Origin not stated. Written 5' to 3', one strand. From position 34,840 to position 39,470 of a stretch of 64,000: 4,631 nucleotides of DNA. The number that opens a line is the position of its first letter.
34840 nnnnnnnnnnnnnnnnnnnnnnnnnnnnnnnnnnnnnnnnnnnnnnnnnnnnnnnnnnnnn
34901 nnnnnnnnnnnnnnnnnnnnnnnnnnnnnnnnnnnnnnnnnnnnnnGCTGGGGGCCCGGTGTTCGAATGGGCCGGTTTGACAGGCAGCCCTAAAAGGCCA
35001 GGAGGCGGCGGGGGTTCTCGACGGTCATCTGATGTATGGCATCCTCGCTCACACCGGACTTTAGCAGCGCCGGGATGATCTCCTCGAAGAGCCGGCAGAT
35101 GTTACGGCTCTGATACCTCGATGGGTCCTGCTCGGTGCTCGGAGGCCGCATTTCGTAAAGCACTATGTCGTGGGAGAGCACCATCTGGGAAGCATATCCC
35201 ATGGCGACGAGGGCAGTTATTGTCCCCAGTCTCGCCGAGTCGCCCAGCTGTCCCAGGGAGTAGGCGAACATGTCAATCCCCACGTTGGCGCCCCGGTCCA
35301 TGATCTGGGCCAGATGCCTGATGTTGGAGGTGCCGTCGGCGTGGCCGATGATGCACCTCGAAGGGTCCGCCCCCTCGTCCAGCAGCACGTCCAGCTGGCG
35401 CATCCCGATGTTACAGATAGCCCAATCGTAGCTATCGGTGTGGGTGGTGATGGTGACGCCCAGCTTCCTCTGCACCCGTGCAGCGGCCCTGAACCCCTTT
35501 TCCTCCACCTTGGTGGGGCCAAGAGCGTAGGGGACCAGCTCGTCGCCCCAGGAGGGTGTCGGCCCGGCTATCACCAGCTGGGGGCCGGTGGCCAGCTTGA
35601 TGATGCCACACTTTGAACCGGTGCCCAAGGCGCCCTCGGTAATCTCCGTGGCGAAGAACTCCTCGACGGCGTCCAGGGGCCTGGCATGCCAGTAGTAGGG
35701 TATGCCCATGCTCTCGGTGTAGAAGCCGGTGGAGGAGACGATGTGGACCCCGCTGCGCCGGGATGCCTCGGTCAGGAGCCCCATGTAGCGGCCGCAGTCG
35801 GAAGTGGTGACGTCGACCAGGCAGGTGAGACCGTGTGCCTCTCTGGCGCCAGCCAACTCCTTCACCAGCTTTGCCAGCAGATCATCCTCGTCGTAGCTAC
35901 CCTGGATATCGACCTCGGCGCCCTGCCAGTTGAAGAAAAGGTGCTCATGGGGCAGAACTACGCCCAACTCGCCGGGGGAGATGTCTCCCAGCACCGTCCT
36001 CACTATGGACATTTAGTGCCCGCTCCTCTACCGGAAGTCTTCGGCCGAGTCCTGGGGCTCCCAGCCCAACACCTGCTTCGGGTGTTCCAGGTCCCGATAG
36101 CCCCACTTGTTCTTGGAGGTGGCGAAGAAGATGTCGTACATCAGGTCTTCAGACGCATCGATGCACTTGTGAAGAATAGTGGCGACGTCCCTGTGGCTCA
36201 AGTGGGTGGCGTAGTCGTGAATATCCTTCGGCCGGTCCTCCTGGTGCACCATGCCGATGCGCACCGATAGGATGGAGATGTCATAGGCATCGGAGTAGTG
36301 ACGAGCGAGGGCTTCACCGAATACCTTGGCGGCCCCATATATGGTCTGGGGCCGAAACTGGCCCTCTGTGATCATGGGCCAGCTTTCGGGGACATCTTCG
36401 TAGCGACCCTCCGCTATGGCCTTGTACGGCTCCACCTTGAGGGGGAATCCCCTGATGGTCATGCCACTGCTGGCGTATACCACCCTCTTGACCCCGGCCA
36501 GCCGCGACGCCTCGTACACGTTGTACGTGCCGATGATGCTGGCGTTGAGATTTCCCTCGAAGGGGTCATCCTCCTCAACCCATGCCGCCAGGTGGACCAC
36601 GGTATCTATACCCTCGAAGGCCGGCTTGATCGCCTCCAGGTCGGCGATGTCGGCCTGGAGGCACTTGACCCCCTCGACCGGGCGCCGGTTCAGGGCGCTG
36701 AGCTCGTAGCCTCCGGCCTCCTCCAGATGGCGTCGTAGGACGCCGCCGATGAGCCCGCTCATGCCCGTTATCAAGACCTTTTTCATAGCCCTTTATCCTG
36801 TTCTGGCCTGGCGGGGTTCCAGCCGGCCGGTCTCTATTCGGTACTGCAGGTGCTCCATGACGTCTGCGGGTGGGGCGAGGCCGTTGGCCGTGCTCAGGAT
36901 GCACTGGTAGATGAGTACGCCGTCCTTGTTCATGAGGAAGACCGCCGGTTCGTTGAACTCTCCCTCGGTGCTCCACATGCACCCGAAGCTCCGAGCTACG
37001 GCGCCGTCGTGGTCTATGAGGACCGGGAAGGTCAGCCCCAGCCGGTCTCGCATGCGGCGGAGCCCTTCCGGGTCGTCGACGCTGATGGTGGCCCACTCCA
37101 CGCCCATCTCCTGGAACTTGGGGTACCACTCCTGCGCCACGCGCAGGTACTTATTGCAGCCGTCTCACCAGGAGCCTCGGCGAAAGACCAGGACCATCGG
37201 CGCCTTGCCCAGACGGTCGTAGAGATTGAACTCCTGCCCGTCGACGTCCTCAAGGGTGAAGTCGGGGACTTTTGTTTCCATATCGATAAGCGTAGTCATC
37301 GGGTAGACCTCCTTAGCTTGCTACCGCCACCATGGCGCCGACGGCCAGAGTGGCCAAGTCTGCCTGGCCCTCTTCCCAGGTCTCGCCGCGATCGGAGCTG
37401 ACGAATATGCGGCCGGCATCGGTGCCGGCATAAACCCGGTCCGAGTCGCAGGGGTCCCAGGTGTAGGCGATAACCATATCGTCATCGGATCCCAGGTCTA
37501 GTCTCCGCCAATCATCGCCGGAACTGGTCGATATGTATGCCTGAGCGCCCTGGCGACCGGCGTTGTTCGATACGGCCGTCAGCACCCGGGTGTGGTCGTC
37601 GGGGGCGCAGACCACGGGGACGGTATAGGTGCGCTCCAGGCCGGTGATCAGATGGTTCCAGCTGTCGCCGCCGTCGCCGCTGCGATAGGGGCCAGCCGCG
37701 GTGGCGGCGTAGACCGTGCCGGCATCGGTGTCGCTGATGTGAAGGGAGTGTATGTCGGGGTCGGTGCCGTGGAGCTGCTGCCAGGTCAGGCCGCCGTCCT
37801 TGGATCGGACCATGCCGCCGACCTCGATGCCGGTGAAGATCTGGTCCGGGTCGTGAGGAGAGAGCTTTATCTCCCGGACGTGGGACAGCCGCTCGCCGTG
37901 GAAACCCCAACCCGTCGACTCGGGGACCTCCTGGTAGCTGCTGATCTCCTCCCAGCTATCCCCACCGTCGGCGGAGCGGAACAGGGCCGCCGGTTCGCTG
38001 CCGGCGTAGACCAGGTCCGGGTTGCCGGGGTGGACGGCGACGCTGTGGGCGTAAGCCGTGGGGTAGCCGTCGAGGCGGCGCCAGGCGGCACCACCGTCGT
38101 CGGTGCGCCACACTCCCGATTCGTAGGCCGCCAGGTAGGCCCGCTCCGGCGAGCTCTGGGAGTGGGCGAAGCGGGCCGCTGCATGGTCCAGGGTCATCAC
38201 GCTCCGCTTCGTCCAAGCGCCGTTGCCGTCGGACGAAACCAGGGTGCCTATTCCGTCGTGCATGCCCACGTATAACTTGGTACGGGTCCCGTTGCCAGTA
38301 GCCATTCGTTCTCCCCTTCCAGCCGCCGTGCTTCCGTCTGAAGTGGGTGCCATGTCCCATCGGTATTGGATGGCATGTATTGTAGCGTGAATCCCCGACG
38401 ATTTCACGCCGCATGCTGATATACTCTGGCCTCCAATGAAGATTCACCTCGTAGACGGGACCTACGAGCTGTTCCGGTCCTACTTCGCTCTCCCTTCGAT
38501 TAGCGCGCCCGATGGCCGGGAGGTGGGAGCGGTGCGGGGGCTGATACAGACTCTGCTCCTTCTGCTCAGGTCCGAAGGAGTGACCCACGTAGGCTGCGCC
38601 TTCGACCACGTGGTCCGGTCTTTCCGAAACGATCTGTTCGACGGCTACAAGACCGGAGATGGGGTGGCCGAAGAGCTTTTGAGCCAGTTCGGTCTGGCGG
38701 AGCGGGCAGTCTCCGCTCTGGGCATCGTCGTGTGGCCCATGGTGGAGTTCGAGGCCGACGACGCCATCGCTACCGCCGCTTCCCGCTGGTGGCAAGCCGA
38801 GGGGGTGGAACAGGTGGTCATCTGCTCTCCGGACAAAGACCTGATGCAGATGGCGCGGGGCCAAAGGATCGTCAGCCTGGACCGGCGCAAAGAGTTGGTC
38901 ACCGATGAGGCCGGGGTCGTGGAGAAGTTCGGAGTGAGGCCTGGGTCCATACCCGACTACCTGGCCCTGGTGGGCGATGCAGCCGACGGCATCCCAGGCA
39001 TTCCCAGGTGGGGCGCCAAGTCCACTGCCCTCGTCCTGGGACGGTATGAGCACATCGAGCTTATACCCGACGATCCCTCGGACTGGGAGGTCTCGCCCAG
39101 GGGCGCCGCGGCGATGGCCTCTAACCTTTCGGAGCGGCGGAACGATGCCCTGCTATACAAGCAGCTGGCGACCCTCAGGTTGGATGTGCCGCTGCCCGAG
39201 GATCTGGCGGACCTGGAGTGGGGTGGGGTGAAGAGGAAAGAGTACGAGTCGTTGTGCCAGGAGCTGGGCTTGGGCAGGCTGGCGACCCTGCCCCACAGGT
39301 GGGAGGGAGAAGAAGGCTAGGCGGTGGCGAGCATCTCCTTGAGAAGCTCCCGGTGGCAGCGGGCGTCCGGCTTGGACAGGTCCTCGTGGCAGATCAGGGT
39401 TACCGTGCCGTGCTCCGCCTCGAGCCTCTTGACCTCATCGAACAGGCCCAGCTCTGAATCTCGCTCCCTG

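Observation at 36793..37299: In-frame TGA at the redox Cys position of a peroxiredoxin-like gene: candidate U-x-x-C selenoprotein truncated by the ORF track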

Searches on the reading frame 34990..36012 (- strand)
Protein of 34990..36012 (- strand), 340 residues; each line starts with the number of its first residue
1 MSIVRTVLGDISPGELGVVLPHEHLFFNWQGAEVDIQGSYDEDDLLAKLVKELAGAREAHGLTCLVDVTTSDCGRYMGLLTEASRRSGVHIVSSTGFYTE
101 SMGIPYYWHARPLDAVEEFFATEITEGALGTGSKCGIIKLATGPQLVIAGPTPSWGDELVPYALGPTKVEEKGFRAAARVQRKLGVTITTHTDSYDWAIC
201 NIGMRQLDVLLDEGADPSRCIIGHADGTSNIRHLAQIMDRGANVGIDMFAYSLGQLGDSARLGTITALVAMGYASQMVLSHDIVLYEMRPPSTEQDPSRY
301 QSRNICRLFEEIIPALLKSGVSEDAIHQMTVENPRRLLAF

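Call 26: search_protein_families(library=pfam, proteins=[window:34990-36012:-], max_evalue=0.00001)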
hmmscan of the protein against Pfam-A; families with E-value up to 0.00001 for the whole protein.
window:34990-36012:- (340 aa): 1 family
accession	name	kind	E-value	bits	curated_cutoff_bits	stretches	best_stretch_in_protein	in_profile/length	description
PF02126.24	PTE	-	2.2e-50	172.2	22.4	2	167-338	137-297/298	Phosphotriesterase family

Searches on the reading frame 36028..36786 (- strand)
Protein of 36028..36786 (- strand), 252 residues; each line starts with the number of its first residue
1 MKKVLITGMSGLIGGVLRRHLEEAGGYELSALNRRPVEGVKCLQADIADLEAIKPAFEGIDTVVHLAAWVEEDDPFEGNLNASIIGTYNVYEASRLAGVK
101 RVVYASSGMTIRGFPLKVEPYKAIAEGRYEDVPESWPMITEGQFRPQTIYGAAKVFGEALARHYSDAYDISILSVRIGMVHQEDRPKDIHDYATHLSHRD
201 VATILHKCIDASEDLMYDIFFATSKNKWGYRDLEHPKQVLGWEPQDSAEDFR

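Call 26: search_protein_families(library=pfam, proteins=[window:36028-36786:-], max_evalue=0.00001)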
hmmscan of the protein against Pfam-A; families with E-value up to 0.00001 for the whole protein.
window:36028-36786:- (252 aa): 7 families
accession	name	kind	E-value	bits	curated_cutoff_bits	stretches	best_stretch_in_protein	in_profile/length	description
PF01370.27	Epimerase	-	1.7e-22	80.4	20.9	1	4-179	1-171/240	NAD dependent epimerase/dehydratase family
PF16363.11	GDP_Man_Dehyd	-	4.3e-12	46.6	27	1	5-204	1-204/332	GDP-mannose 4,6 dehydratase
PF01073.25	3Beta_HSD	-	1.6e-09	37.7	22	1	39-109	46-118/280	3-beta hydroxysteroid dehydrogenase/isomerase family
PF04321.23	RmlD_sub_bind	-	1.6e-09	37.7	27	1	3-183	2-154/287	RmlD substrate binding domain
PF07993.18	NAD_binding_4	-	1.3e-08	34.8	20.1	1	56-185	85-212/258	Male sterility protein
PF02719.21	Polysacc_synt_2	-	4e-07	29.9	20.2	0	41-108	57-129/293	Polysaccharide biosynthesis protein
PF13460.12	NAD_binding_10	-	7.4e-07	29.6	27.2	1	10-108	3-99/184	NAD(P)H-binding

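Call 42: find_encoding_contigs(protein=window:36028-36786:-, flank=10000, max_places=4)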
Protein window:36028-36786:- (252 aa): 3 contigs read that carry it; 3 places shown.
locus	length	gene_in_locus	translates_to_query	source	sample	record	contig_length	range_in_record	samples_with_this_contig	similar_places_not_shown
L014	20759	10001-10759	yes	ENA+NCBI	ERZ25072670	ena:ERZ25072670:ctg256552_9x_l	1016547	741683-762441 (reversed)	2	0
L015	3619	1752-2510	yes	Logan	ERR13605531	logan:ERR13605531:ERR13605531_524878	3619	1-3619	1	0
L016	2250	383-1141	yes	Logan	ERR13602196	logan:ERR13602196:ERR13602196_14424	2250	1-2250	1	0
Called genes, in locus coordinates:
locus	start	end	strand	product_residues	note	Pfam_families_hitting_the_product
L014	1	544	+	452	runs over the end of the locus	PF01523:PmbA_TldD_1st, PF19290:PmbA_TldD_2nd, PF19289:PmbA_TldD_3rd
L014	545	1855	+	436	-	PF01523:PmbA_TldD_1st, PF19289:PmbA_TldD_3rd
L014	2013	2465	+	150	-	PF00293:NUDIX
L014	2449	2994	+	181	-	PF13302:Acetyltransf_3, PF00583:Acetyltransf_1, PF13523:Acetyltransf_8 (faint)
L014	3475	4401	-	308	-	PF00106:adh_short, PF08659:KR, PF13561:adh_short_C2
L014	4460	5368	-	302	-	PF00106:adh_short, PF08659:KR, PF13561:adh_short_C2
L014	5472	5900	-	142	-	PF01575:MaoC_dehydratas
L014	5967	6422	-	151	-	PF01575:MaoC_dehydratas, PF13452:FAS1_DH_region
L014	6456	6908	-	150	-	PF13452:FAS1_DH_region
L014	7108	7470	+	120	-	PF22751:DUF488-N3a, PF22752:DUF488-N3i, PF04343:DUF488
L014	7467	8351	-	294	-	PF02739:5_3_exonuc_N, PF01367:5_3_exonuc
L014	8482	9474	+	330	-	PF25852:DUF6242_C (faint), PF14870:PSII_BNR (faint), PF15902:Sortilin-Vps10 (weak), PF02012:BNR (faint), PF15899:BNR_6 (faint), PF15902:Sortilin-Vps10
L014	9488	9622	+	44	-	-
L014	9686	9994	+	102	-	PF00578:AhpC-TSA, PF08534:Redoxin (weak)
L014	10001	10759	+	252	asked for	PF01073:3Beta_HSD, PF01370:Epimerase, PF02719:Polysacc_synt_2 (faint), PF04321:RmlD_sub_bind, PF13460:NAD_binding_10 (weak), PF16363:GDP_Man_Dehyd, PF07993:NAD_binding_4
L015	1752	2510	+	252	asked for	PF01073:3Beta_HSD, PF01370:Epimerase, PF02719:Polysacc_synt_2 (faint), PF04321:RmlD_sub_bind, PF13460:NAD_binding_10 (weak), PF16363:GDP_Man_Dehyd, PF07993:NAD_binding_4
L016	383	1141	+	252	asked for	PF01073:3Beta_HSD, PF01370:Epimerase, PF02719:Polysacc_synt_2 (faint), PF04321:RmlD_sub_bind, PF13460:NAD_binding_10 (weak), PF16363:GDP_Man_Dehyd, PF07993:NAD_binding_4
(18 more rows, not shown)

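Call 54: list_cluster_members(proteins=[P0001, P0003, P0005, window:36028-36786:-])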
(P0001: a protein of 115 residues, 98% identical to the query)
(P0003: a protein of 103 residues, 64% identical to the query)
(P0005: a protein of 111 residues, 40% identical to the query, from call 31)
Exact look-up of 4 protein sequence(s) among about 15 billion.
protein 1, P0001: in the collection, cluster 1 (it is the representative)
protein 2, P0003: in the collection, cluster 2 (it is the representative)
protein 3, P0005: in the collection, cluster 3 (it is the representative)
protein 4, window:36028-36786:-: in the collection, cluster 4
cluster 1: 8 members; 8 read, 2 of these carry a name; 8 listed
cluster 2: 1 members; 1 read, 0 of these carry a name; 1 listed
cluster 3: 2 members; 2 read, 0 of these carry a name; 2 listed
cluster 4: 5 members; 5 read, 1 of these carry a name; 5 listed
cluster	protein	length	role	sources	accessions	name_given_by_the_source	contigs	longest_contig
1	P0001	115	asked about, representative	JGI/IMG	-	peroxiredoxin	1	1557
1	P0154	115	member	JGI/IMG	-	peroxiredoxin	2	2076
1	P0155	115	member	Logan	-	-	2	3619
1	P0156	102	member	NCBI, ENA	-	-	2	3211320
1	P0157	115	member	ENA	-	-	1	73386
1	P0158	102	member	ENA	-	-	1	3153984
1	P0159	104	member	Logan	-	-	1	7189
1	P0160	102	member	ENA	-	-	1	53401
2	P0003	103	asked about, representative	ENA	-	-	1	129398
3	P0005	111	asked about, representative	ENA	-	-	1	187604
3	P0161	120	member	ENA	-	-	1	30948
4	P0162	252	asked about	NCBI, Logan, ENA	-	-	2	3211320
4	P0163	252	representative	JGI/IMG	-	nucleoside-diphosphate-sugar epimerase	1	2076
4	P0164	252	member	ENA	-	-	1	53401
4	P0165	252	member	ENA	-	-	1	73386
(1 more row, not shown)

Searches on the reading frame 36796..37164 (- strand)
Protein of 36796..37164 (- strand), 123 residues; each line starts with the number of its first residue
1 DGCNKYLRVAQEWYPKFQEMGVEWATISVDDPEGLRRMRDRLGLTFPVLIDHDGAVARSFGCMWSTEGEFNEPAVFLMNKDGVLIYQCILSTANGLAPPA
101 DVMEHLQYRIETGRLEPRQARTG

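Call 7: search_protein_families(library=pfam, proteins=[window:36796-37140:-], max_evalue=0.01)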
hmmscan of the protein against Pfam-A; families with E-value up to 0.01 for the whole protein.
seq(115 aa): 3 families
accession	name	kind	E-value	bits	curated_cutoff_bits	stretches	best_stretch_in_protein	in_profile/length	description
PF00578.27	AhpC-TSA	-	3.3e-13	50.1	26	1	3-78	49-123/124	AhpC/TSA family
PF08534.16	Redoxin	-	6.8e-08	32.9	26.6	1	6-79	55-131/148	Redoxin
PF13911.12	AhpC-TSA_2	-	0.0092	16.8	27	0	6-66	6-66/114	AhpC/TSA antioxidant enzyme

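Call 31: search_protein_representatives(protein=window:36796-37164:-)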
Query: 123 residues. Proteins with E-value up to 0.001 (for the whole library): 188; up to 1e-10: 4; up to 1e-30: 1. The best 150 are listed.
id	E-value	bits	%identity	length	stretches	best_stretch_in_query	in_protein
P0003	6.4e-40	152.4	64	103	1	14-114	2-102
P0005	1.5e-21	92.9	40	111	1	3-107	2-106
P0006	5.8e-16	74.9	31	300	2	3-117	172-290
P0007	1.2e-13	67.4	42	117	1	11-106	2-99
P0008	1.2e-09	54.4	33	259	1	1-116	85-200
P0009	1.5e-09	54.1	34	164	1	5-112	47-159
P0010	2.9e-09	53.2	33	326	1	3-118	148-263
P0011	1.1e-08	51.4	38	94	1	27-114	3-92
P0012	1.2e-08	51.2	34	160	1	4-109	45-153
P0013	6.2e-08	48.9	30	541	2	6-106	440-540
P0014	6.3e-08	48.9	36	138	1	3-70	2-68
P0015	8.5e-08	48.5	35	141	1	11-109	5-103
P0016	8.6e-08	48.5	33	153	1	3-96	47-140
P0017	1.1e-07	48.2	31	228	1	3-119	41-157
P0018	1.2e-07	48.0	35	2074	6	49-85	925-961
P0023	4.2e-07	46.3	28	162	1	2-103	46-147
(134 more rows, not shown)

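Call 33: find_encoding_contigs(protein=P0005, flank=3000, max_places=3)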
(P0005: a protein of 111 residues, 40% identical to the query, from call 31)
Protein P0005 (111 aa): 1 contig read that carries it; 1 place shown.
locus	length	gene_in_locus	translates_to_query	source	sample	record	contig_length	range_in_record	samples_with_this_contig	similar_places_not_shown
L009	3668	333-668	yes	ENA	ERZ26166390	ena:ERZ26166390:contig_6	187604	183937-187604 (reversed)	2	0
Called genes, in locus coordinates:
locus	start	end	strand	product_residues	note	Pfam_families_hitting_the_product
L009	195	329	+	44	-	PF00578:AhpC-TSA (weak)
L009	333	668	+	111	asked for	PF00578:AhpC-TSA, PF08534:Redoxin, PF13911:AhpC-TSA_2 (weak)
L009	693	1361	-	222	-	PF03070:TENA_THI-4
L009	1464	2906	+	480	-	PF01565:FAD_binding_4, PF02913:FAD-oxidase_C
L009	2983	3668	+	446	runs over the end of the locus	PF01565:FAD_binding_4, PF02913:FAD-oxidase_C (weak)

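Call 34: find_encoding_contigs(protein=P0007, flank=3000, max_places=3)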
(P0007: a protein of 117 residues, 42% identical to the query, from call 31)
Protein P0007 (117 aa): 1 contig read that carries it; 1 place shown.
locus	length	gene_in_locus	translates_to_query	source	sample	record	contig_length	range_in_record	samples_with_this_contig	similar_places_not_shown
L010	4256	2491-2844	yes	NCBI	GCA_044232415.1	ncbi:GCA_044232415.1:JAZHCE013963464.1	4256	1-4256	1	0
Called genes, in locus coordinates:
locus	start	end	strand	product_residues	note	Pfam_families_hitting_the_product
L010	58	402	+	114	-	PF04266:ASCH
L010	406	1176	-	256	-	PF00106:adh_short, PF01370:Epimerase, PF08659:KR, PF13561:adh_short_C2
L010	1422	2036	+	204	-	PF07978:NIPSNAP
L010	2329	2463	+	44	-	-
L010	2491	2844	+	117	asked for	PF00578:AhpC-TSA, PF08534:Redoxin (weak)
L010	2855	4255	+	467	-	PF02538:Hydantoinase_B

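Call 37: find_encoding_contigs(protein=P0016, flank=500, max_places=2)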
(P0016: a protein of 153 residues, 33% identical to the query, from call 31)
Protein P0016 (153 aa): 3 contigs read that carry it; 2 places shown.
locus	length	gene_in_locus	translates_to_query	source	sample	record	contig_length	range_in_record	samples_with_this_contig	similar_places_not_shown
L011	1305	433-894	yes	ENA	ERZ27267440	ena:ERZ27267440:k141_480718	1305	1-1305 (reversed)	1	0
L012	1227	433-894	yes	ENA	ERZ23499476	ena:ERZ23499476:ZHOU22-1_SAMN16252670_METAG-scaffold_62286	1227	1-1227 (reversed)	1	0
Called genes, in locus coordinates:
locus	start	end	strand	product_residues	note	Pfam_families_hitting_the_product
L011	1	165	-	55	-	?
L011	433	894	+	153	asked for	PF08534:Redoxin, PF00578:AhpC-TSA, PF13905:Thioredoxin_8 (weak)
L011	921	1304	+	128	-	?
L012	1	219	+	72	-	?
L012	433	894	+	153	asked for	PF08534:Redoxin, PF00578:AhpC-TSA, PF13905:Thioredoxin_8 (weak)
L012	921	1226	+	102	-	?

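Call 38: find_encoding_contigs(protein=P0023, flank=500, max_places=2)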
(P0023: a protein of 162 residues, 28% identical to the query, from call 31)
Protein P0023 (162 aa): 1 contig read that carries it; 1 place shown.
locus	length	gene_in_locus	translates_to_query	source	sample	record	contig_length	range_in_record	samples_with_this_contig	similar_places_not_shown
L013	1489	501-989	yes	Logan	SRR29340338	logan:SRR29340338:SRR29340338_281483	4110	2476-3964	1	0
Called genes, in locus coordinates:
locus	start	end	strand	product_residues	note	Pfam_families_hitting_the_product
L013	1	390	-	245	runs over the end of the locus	PF00027:cNMP_binding, PF13545:HTH_Crp_2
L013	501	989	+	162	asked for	PF00578:AhpC-TSA, PF08534:Redoxin, PF13905:Thioredoxin_8 (weak)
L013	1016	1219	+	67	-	PF09360:zf-CDGSH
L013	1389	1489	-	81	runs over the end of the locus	?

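Call 57: find_encoding_contigs(protein=P0156, flank=1000, max_places=8)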
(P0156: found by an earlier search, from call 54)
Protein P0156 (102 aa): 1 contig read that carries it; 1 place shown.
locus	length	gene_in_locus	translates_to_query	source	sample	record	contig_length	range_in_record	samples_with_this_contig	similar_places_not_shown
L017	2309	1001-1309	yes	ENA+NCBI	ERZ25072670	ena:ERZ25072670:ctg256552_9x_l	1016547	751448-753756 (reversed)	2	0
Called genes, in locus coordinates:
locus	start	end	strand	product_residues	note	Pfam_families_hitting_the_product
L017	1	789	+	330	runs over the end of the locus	PF25852:DUF6242_C (faint), PF14870:PSII_BNR (faint), PF15902:Sortilin-Vps10 (weak), PF02012:BNR (faint), PF15899:BNR_6 (faint), PF15902:Sortilin-Vps10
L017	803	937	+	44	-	-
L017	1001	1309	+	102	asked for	PF00578:AhpC-TSA, PF08534:Redoxin (weak)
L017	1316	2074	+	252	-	PF01073:3Beta_HSD, PF01370:Epimerase, PF02719:Polysacc_synt_2 (faint), PF04321:RmlD_sub_bind, PF13460:NAD_binding_10 (weak), PF16363:GDP_Man_Dehyd, PF07993:NAD_binding_4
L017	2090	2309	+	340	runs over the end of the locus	PF02126:PTE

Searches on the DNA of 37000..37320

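Call 39: search_rna_families(source=window, start=37000, end=37320, threshold=evalue, max_evalue=10)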
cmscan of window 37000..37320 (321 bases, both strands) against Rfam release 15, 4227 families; matches with E-value up to 10: 2.
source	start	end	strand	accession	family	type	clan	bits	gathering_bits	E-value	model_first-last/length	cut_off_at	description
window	37125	37160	+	RF01333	CRISPR-DR20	Gene; CRISPR;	-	17.3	42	0.55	1-36/36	no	CRISPR RNA direct repeat element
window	37208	37277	-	RF01880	Xist_exon1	Gene; lncRNA;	-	10.9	50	1.5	1-85/85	no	X-chromosome inactivation gene exon 1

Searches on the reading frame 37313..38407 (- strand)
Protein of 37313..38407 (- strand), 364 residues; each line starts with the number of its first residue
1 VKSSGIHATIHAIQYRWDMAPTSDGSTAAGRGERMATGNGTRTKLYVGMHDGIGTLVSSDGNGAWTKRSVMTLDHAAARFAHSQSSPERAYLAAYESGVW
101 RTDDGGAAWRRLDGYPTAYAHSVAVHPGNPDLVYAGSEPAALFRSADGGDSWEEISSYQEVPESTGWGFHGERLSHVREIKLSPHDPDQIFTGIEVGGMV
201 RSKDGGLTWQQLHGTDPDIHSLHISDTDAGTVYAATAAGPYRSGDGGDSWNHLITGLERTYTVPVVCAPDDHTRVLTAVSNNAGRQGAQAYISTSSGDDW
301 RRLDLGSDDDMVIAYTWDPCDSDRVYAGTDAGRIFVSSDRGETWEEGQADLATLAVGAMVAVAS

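Call 26: search_protein_families(library=pfam, proteins=[window:37313-38407:-], max_evalue=0.00001)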
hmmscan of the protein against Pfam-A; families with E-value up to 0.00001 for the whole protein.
window:37313-38407:- (364 aa): 3 families
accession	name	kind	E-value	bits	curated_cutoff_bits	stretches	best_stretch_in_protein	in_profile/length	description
PF15902.12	Sortilin-Vps10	-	6.1e-23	81.8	33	3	199-304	3-113/446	Sortilin, neurotensin receptor 3,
PF14870.12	PSII_BNR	-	3.6e-08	33.5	27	0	56-153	41-138/303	Photosynthesis system II assembly factor YCF48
PF02012.26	BNR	-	2.5e-06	27.1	27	0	335-345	1-11/12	BNR/Asp-box repeat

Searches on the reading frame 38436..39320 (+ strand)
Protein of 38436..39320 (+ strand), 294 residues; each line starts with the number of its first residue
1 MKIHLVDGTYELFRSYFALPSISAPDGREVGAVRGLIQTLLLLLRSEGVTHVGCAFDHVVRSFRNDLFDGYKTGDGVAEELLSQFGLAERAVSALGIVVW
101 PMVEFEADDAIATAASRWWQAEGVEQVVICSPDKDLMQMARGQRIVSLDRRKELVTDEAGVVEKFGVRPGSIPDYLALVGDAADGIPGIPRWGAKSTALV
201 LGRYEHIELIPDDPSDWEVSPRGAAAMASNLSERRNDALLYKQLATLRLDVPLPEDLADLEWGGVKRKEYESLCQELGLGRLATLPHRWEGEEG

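Call 26: search_protein_families(library=pfam, proteins=[window:38436-39320:+], max_evalue=0.00001)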
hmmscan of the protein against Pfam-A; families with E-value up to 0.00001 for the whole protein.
window:38436-39320:+ (294 aa): 2 families
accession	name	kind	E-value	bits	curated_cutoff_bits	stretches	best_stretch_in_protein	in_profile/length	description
PF02739.22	5_3_exonuc_N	-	1.3e-35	123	34.3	1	2-166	1-164/164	5'-3' exonuclease, N-terminal resolvase-like domain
PF01367.25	5_3_exonuc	-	5.3e-20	72.2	40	1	167-266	1-95/97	5'-3' exonuclease, C-terminal SAM fold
